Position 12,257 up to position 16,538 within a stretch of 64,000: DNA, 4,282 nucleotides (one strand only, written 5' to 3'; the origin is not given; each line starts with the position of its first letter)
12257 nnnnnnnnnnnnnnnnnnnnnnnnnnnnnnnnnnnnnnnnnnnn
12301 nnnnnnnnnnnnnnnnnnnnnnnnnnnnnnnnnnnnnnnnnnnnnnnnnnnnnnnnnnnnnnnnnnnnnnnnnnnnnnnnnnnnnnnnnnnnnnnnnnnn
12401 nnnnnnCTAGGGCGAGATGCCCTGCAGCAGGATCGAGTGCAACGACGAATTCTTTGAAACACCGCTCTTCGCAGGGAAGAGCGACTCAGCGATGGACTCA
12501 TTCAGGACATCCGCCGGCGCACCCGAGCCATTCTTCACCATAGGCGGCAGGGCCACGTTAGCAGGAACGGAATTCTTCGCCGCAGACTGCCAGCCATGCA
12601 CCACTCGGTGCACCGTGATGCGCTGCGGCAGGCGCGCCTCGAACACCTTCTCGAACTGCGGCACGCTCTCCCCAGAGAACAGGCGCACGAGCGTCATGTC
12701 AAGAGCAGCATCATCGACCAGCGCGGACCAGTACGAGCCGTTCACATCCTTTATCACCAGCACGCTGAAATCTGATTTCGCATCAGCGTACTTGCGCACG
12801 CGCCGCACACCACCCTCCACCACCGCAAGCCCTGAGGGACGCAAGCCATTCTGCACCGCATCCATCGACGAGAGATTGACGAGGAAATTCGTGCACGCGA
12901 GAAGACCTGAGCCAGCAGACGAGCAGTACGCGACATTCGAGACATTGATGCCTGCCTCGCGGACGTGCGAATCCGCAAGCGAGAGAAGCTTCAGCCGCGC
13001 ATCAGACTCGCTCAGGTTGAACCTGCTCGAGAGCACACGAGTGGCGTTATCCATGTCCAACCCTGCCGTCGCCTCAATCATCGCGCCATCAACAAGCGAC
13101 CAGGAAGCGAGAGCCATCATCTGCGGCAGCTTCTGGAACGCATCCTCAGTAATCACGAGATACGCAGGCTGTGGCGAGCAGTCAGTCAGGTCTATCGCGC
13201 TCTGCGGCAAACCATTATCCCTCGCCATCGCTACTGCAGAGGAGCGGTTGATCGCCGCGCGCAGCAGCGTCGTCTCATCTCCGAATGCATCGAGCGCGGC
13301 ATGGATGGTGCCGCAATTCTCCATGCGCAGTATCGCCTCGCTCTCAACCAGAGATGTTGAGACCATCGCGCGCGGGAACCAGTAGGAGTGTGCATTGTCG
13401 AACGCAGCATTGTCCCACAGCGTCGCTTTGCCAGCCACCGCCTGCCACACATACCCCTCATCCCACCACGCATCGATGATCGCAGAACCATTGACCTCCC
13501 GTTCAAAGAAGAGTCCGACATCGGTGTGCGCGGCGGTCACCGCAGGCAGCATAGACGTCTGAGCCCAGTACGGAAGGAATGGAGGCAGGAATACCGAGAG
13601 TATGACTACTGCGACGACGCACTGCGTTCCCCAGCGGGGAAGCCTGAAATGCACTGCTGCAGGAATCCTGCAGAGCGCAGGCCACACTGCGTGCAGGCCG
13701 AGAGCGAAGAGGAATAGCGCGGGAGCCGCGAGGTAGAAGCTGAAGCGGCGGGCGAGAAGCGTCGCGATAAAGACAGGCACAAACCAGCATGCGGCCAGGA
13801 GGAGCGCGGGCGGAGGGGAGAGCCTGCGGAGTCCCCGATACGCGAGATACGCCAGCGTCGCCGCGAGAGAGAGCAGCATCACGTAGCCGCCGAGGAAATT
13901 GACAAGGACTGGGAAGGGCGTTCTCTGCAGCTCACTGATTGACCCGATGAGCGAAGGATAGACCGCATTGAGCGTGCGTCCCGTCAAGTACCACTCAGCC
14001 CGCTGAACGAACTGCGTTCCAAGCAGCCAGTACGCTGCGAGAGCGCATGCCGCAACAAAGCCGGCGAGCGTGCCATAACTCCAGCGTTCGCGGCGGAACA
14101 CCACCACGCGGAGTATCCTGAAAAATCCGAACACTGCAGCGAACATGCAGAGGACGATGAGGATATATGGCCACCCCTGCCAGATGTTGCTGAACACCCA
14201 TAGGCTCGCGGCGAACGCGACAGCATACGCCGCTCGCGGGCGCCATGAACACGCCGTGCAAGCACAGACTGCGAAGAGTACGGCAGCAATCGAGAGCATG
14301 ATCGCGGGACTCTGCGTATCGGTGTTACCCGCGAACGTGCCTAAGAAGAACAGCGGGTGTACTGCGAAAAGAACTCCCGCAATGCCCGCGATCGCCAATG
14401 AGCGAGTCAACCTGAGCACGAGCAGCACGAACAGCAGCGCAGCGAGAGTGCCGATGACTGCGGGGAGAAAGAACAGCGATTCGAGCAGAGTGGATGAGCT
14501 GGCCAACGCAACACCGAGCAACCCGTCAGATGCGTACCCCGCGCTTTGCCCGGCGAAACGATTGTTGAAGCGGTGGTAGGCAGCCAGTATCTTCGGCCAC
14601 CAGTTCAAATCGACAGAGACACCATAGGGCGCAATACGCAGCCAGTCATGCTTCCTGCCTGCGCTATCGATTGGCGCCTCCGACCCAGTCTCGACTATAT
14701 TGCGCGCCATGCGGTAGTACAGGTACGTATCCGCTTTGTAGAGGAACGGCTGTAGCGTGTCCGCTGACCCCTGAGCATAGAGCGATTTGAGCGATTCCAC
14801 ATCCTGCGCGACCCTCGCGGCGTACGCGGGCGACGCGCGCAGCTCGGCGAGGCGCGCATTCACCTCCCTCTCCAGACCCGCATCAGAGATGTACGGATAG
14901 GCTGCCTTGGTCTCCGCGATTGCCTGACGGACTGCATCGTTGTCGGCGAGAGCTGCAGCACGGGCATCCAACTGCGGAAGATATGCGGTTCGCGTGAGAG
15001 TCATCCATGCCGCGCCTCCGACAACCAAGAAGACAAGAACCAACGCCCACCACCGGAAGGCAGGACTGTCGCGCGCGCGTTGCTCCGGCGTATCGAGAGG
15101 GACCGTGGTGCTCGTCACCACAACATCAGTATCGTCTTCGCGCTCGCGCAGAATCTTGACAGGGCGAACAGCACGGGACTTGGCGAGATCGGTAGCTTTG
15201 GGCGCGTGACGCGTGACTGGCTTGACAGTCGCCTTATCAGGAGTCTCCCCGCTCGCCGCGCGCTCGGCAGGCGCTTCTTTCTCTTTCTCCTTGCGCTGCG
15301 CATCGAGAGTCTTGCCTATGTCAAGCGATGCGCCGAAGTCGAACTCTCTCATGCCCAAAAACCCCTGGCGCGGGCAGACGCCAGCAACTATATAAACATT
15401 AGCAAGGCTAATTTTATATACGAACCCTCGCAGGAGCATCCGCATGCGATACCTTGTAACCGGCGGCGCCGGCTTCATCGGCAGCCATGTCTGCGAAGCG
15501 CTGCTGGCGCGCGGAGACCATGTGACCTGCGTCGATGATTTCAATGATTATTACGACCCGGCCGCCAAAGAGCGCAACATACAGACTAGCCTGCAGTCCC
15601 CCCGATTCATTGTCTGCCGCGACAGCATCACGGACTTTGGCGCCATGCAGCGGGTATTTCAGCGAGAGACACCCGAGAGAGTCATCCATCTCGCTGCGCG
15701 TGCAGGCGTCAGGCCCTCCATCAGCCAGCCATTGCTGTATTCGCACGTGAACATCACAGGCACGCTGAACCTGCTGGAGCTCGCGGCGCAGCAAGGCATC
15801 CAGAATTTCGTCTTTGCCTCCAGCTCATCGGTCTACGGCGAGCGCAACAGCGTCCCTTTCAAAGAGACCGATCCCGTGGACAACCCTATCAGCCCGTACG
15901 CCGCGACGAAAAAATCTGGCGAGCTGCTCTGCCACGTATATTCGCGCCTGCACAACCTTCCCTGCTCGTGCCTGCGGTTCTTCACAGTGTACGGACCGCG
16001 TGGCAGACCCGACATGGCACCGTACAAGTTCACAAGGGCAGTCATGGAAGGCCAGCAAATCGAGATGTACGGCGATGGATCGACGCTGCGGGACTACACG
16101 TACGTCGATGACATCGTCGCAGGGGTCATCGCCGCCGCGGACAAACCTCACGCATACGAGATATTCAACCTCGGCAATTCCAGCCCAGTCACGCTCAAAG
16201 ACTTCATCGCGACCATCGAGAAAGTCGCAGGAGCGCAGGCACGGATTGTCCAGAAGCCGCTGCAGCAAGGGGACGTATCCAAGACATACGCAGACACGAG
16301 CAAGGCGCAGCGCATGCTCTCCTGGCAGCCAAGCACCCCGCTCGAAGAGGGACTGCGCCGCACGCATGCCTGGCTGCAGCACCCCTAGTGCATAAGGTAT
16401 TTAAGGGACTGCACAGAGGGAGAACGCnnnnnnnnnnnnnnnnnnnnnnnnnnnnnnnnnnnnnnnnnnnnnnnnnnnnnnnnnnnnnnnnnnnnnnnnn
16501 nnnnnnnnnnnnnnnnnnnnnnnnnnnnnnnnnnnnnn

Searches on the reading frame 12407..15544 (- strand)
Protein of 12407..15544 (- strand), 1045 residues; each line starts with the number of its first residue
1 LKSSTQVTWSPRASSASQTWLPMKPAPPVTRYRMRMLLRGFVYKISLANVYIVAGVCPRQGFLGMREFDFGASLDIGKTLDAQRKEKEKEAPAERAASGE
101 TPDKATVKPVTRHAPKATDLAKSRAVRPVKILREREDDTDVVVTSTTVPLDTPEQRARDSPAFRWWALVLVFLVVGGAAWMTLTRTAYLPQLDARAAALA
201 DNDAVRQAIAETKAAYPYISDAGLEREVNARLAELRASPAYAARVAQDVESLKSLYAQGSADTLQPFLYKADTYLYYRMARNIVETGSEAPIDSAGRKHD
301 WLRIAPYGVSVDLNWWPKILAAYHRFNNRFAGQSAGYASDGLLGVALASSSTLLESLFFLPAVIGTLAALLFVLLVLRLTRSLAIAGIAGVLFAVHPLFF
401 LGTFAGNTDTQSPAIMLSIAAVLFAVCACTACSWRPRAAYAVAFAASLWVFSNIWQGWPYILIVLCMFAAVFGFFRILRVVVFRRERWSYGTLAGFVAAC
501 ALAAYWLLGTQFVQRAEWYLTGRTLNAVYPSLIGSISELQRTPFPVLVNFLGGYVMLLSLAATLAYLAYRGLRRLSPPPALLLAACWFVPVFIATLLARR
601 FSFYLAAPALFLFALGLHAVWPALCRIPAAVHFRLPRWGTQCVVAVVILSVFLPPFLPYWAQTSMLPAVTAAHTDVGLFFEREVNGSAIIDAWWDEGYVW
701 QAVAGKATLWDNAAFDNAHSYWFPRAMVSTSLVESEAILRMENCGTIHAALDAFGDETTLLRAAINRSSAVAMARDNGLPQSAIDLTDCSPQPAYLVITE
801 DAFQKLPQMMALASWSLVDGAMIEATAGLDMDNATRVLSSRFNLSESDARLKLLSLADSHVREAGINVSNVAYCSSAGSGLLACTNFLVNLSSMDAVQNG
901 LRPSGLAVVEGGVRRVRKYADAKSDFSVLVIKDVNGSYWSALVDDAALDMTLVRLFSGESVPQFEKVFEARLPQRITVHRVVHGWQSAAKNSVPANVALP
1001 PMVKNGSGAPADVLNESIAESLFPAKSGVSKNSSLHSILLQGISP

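Call 14: search_protein_families(library=pfam, proteins=[window:12407-15544:-], max_evalue=0.001)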
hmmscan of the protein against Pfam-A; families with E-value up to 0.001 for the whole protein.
window:12407-15544:- (1045 aa): 1 family
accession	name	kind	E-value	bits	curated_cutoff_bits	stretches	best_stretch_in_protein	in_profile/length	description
PF02516.20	STT3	-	8.1e-12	45.8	24.5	1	265-602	26-353/405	Oligosaccharyl transferase STT3, N-terminal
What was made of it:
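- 12407..15544 (-): AglB/STT3 oligosaccharyltransferase (1045 aa), marking the cluster as N-glycosylation-related. Pfam STT3 at 8e-12 (call 14).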

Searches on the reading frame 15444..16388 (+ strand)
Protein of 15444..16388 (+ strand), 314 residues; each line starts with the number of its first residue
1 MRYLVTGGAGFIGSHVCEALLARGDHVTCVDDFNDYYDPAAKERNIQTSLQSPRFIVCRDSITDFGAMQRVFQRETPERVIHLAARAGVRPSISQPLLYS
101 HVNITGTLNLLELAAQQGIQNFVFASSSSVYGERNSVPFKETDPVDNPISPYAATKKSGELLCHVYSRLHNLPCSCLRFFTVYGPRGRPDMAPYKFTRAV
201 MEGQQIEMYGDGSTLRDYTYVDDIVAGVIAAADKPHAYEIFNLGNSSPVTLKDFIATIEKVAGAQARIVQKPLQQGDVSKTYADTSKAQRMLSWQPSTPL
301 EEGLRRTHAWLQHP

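Call 14: search_protein_families(library=pfam, proteins=[window:15444-16388:+], max_evalue=0.001)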
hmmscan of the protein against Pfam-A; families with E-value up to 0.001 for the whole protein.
window:15444-16388:+ (314 aa): 8 families
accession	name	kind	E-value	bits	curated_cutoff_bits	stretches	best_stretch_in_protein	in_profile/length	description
PF16363.11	GDP_Man_Dehyd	-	2.7e-63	214.9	27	1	4-307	1-332/332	GDP-mannose 4,6 dehydratase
PF01370.27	Epimerase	-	4.7e-61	206.7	20.9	1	4-244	2-240/240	NAD dependent epimerase/dehydratase family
PF01073.25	3Beta_HSD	-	5.1e-23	81.9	22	1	4-262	1-268/280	3-beta hydroxysteroid dehydrogenase/isomerase family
PF04321.23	RmlD_sub_bind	-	3.2e-18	66.2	27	1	1-268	1-237/287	RmlD substrate binding domain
PF02719.21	Polysacc_synt_2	-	1.1e-15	58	20.2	1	4-267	2-252/293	Polysaccharide biosynthesis protein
PF07993.18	NAD_binding_4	-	7.9e-12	45.3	20.1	1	5-205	1-235/258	Male sterility protein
PF13460.12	NAD_binding_10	-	3e-05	24.4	27.2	1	7-158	1-126/184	NAD(P)H-binding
PF08659.16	KR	-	0.00016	22.1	22.6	0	3-133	3-143/180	KR domain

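Call 89: search_protein_families(library=ncbifam, proteins=[window:15444-16388:+], max_evalue=1e-10)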
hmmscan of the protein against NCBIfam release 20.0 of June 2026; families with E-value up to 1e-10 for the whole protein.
window:15444-16388:+ (314 aa): 21 families
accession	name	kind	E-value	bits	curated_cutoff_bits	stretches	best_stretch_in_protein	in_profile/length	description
TIGR01179.1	galE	equivalog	1.7e-59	201.3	262.3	1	4-312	3-326/332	UDP-glucose 4-epimerase GalE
TIGR01181.1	dTDP_gluc_dehyt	equivalog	1.2e-51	175.7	365.1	1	2-311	1-311/321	dTDP-glucose 4,6-dehydratase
TIGR04180.1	EDH_00030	hypoth_equivalog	5.7e-44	150.4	475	1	4-297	2-295/297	NAD-dependent 4,6-dehydratase LegB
NF007956.0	PRK10675.1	subfamily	4.2e-40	137.9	394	1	1-311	1-329/338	UDP-glucose 4-epimerase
NF011728.1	PRK15181.1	equivalog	4.5e-39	134.4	760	1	2-311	17-337/348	Vi polysaccharide biosynthesis UDP-N-acetylglucosaminuronic acid C-4 epimerase TviC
NF007582.0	PRK10217.1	equivalog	3.1e-32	112.1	698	1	2-311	3-331/355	dTDP-glucose 4,6-dehydratase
NF007490.0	PRK10084.1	subfamily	6.8e-32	110.8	649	1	1-311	1-334/361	dTDP-glucose 4,6-dehydratase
TIGR02197.1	heptose_epim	equivalog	1.4e-31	109.9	274.6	1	4-312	2-314/316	ADP-glyceromanno-heptose 6-epimerase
NF047922.1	GDPFucSynFcl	equivalog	9.3e-23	81.1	500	1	65-311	42-301/308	GDP-L-fucose synthase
TIGR02622.1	CDP_4_6_dhtase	equivalog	2.8e-22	79.3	278.45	1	3-167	7-169/352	CDP-glucose 4,6-dehydratase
NF042422.1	oxyalk_red_OleD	equivalog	3.4e-22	79.3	580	1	1-265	1-253/329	2-alkyl-3-oxoalkanoate reductase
NF043036.1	ErythonDh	equivalog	3.1e-21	75.9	325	1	1-266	1-270/321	D-erythronate dehydrogenase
TIGR03466.1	HpnA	hypoth_equivalog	2e-19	69.7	367.65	1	2-270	2-254/327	hopanoid-associated sugar epimerase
TIGR01472.1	gmd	equivalog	7.8e-18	64.8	415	1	4-258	4-264/342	GDP-mannose 4,6-dehydratase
TIGR01214.1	rmlD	equivalog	2.6e-17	62.8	224.05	1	3-271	2-235/285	dTDP-4-dehydrorhamnose reductase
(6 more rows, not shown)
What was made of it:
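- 15444..19298 (+): Two SDR sugar epimerases/dehydratases (GalE- and TviC-like) and an AsnB-type amidotransferase. Pfam (call 14) and NCBIfam (call 89).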
